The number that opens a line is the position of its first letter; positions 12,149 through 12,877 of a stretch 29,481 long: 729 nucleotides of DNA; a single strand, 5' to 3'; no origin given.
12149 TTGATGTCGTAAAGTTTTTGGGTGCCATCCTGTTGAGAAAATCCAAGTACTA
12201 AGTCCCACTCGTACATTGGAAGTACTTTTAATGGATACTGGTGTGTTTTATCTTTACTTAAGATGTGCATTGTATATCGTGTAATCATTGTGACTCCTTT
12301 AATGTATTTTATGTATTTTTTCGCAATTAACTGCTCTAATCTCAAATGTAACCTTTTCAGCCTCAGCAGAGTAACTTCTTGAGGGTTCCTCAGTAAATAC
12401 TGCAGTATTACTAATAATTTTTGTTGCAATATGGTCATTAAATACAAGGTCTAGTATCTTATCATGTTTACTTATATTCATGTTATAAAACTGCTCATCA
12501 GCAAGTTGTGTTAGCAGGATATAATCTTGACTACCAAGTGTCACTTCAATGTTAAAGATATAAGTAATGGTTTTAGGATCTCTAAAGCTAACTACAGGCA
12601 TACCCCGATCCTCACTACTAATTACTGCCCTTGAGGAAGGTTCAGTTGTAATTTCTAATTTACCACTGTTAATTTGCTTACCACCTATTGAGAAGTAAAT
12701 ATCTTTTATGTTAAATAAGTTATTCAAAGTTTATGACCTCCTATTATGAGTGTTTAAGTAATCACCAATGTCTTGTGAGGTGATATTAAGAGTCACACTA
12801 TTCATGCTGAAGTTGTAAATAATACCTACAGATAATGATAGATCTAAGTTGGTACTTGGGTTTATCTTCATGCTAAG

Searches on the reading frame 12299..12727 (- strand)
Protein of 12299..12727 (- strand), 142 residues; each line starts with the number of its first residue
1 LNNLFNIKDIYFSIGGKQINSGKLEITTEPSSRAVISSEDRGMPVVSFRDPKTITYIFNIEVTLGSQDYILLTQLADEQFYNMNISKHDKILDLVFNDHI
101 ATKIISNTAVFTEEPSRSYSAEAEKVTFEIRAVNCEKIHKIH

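Call 81: search_protein_families(library=pfam, proteins=[window:12299-12727:-], max_evalue=0.001)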
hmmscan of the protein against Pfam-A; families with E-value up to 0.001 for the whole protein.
window:12299-12727:- (142 aa): 1 family
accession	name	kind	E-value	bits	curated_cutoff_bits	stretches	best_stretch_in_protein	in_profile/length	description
PF07316.16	DUF1463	-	1.3e-69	232.8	25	1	5-137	2-134/137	Protein of unknown function (DUF1463)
